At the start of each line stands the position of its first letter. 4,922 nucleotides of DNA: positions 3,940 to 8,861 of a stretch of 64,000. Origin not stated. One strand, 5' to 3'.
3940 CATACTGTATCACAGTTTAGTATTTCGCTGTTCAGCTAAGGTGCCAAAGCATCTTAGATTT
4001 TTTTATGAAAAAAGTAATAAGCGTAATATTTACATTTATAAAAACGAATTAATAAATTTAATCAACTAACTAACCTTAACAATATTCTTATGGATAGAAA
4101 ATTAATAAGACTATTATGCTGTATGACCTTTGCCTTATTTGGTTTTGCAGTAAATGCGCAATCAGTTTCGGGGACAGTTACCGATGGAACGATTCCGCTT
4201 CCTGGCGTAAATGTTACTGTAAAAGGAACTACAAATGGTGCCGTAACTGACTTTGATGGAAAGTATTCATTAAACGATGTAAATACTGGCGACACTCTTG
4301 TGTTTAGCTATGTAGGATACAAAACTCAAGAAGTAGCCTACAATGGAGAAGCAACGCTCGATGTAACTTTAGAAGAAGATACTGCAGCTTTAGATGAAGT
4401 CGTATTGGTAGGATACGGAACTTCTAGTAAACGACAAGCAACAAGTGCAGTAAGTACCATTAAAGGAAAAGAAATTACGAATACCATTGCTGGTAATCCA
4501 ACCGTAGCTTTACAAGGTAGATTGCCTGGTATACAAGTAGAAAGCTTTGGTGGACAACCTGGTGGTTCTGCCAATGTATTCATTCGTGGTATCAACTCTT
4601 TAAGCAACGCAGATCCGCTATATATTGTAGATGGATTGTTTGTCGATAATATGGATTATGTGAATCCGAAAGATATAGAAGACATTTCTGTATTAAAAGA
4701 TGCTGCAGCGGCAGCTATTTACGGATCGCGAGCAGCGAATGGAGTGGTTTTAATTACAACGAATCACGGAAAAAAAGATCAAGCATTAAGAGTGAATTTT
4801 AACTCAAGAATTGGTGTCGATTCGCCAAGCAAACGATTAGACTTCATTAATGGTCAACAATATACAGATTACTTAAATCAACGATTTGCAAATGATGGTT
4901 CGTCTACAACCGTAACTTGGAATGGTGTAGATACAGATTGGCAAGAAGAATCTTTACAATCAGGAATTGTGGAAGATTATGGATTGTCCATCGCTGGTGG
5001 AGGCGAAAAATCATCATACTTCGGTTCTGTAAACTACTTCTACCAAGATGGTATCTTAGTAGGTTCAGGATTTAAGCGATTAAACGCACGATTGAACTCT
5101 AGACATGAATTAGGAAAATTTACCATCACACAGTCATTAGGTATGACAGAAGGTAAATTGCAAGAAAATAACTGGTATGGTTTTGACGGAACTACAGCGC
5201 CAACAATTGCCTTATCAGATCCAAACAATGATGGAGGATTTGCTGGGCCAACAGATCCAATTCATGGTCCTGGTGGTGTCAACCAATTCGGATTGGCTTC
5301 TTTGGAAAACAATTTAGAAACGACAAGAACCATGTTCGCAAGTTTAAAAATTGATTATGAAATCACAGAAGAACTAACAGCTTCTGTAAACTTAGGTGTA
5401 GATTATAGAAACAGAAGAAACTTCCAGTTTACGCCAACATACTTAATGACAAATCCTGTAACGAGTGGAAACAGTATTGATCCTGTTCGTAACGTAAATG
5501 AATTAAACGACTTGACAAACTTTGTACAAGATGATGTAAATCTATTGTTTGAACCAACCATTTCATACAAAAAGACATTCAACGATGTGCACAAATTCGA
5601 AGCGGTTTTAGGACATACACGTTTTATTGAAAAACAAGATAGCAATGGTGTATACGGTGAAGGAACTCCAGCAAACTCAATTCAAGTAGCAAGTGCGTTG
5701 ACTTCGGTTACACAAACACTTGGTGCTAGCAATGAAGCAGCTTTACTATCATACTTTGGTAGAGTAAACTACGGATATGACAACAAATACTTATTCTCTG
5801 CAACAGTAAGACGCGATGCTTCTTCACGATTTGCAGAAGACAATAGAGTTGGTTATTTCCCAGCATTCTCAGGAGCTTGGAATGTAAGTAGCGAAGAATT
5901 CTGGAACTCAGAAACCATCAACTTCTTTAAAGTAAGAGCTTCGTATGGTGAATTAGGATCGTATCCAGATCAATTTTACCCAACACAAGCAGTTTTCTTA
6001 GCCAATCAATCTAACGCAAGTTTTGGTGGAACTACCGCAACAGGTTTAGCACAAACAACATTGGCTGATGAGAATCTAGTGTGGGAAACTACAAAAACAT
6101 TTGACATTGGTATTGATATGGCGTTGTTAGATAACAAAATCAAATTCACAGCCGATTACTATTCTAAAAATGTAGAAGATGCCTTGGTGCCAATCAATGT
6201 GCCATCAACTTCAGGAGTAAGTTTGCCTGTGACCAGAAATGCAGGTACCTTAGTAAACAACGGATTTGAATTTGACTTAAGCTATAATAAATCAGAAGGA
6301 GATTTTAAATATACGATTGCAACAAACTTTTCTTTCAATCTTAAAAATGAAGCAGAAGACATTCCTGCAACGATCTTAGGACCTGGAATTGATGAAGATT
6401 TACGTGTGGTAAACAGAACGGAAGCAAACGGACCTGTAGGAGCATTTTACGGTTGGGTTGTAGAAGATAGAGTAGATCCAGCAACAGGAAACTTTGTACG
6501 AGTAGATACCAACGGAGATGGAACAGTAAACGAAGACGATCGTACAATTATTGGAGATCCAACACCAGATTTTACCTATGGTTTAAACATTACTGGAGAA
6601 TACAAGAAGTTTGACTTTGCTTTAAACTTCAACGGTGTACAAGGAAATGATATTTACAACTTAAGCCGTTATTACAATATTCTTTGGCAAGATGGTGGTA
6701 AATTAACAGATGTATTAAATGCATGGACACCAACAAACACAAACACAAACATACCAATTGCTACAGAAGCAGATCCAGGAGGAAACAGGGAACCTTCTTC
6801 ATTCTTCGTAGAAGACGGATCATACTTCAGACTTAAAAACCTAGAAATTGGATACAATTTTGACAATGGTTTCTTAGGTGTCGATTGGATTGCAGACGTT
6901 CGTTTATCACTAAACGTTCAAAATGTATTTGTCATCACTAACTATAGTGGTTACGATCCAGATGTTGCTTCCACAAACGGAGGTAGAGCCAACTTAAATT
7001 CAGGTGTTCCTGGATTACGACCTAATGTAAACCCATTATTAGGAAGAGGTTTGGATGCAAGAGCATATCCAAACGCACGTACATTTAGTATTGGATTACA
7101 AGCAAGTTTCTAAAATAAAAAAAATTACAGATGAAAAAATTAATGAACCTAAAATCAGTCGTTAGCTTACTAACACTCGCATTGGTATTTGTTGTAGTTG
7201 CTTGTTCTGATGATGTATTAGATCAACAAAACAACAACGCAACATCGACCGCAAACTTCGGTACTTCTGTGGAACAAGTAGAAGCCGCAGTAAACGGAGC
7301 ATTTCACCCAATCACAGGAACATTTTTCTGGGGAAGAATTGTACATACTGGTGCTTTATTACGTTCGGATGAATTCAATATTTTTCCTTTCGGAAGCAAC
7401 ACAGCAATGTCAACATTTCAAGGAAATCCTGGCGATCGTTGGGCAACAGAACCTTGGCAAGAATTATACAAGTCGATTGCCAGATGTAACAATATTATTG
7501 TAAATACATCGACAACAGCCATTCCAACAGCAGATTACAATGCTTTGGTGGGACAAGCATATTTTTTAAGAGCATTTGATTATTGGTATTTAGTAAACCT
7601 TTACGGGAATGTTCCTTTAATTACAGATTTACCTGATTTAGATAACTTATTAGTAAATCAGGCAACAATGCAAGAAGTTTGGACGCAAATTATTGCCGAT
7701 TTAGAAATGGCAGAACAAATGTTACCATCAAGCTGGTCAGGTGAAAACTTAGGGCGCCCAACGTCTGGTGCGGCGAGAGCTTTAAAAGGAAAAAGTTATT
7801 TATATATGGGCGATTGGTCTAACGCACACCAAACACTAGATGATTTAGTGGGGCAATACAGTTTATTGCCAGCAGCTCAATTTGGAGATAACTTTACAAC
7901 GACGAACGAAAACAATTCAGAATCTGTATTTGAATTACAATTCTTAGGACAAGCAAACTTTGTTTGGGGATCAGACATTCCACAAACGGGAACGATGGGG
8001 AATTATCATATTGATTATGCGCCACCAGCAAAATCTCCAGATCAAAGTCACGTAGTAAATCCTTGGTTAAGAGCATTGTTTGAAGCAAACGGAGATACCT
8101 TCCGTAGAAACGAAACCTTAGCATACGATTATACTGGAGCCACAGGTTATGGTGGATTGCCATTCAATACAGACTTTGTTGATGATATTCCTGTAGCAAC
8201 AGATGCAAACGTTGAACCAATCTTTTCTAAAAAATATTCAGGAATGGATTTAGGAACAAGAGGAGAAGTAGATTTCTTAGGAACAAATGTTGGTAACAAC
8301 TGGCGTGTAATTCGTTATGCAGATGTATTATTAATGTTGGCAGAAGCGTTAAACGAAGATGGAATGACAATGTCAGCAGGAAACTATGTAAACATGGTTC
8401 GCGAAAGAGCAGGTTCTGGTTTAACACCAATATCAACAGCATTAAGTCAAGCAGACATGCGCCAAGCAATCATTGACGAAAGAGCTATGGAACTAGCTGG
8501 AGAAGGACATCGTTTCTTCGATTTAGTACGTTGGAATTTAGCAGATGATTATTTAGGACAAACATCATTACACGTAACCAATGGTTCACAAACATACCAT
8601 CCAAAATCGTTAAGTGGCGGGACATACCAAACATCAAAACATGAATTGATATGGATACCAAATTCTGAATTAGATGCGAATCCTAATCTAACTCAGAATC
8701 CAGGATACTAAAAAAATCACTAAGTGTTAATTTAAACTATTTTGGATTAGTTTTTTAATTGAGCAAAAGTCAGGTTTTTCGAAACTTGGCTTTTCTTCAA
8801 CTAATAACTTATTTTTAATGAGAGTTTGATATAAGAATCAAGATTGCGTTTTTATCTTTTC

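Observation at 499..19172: Candidate floridoside (alpha-galactosylglycerol) utilisation locus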

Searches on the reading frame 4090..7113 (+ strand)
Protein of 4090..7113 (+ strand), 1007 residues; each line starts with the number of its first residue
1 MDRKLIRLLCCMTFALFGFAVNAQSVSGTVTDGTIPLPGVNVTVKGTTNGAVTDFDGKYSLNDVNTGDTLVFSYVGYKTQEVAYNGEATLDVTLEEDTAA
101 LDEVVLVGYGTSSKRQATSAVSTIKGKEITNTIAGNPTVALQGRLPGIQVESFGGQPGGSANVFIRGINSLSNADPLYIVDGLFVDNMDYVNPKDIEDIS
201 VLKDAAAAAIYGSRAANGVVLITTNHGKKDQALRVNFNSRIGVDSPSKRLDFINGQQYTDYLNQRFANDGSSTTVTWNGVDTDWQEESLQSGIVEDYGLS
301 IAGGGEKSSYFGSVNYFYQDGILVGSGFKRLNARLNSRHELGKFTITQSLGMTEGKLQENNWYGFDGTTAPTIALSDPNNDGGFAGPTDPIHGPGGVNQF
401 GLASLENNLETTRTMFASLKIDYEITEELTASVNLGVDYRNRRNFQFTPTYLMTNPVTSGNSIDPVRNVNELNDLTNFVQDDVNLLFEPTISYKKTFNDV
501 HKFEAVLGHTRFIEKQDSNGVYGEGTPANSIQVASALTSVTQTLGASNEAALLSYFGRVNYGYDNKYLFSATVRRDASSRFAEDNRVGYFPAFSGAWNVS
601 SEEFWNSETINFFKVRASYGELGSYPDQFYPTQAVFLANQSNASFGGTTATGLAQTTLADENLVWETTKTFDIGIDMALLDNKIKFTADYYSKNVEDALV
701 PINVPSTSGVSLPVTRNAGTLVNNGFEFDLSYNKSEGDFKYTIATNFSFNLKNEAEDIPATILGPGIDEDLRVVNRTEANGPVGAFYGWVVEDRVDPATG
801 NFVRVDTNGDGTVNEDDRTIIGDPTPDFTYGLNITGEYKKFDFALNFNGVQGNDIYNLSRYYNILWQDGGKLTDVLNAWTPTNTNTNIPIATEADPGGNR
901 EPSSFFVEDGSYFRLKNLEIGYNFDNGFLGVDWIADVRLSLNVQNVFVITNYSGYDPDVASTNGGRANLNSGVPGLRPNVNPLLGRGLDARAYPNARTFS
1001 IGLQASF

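Call 3: search_protein_families(library=pfam, proteins=[window:4090-7113:+])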
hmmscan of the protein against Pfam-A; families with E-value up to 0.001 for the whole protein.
window:4090-7113:+ (1007 aa): 4 families
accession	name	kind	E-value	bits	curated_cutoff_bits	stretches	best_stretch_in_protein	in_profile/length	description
PF13715.12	CarbopepD_reg_2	-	3.6e-21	75.4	32.2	1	26-105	1-87/88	CarboxypepD_reg-like domain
PF07715.20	Plug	-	1e-19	71.5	23.9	1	114-219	2-107/107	TonB-dependent Receptor Plug Domain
PF00593.30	TonB_dep_Rec_b-barrel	-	3.9e-16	60.4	27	1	363-946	9-436/436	TonB dependent receptor-like, beta-barrel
PF13620.12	CarboxypepD_reg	-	3.4e-11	43.8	32.3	1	25-95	1-82/82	Carboxypeptidase regulatory-like domain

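Call 4: search_protein_families(library=ncbifam, proteins=[window:4090-7113:+])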
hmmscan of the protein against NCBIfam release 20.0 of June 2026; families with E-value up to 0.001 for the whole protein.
window:4090-7113:+ (1007 aa): 3 families
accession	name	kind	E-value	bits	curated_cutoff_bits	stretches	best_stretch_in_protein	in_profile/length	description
TIGR04056.1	OMP_RagA_SusC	subfamily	1.1e-239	798.6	368.25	1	25-1007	2-981/981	SusC/RagA family TonB-linked outer membrane protein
TIGR04057.1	SusC_RagA_signa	signature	6e-18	64.3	46.2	1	195-224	1-30/31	SusC/RagA subfamily TonB-dependent outer membrane receptor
NF007926.1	PRK10641.1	equivalog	1.2e-06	27.4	836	1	143-239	69-168/617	TonB-dependent vitamin B12 receptor BtuB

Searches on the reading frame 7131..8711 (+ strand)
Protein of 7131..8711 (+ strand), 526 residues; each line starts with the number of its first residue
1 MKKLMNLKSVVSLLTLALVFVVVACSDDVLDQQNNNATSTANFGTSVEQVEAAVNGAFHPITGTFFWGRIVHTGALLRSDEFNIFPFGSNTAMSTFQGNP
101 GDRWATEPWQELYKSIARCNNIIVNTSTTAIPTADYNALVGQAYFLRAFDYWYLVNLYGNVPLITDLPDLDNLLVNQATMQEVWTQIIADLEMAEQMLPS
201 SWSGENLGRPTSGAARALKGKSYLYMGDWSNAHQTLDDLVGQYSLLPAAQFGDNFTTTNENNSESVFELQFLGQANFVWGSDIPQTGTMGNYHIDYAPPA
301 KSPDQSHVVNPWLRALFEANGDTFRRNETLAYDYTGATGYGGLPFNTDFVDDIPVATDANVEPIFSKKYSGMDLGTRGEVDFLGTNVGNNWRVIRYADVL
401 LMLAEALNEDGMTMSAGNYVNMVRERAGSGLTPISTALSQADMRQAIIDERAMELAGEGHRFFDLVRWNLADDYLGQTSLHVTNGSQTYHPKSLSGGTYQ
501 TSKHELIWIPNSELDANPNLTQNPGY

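Call 3: search_protein_families(library=pfam, proteins=[window:7131-8711:+])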
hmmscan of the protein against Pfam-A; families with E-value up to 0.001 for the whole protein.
window:7131-8711:+ (526 aa): 3 families
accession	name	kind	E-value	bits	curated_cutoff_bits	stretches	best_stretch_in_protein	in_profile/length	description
PF07980.17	SusD_RagB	-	7.6e-41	141.1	23.1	1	384-526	149-297/297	SusD family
PF14322.12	SusD-like_3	-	4.9e-23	82.8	27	1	99-224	68-191/191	Starch-binding associating with outer membrane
PF12771.13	SusD-like_2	-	1.2e-08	34.7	27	1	103-198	55-150/415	Starch-binding associating with outer membrane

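Call 4: search_protein_families(library=ncbifam, proteins=[window:7131-8711:+])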
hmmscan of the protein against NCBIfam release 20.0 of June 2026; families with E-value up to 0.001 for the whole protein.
window:7131-8711:+ (526 aa): 2 families
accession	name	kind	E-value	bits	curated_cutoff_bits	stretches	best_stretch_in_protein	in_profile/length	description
NF033072.0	NanU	exception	4.5e-20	72.2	425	1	25-279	18-287/521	SusD family outer membrane lipoprotein NanU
NF033071.0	SusD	exception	1.4e-18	66.4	725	2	393-526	441-558/558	starch-binding outer membrane lipoprotein SusD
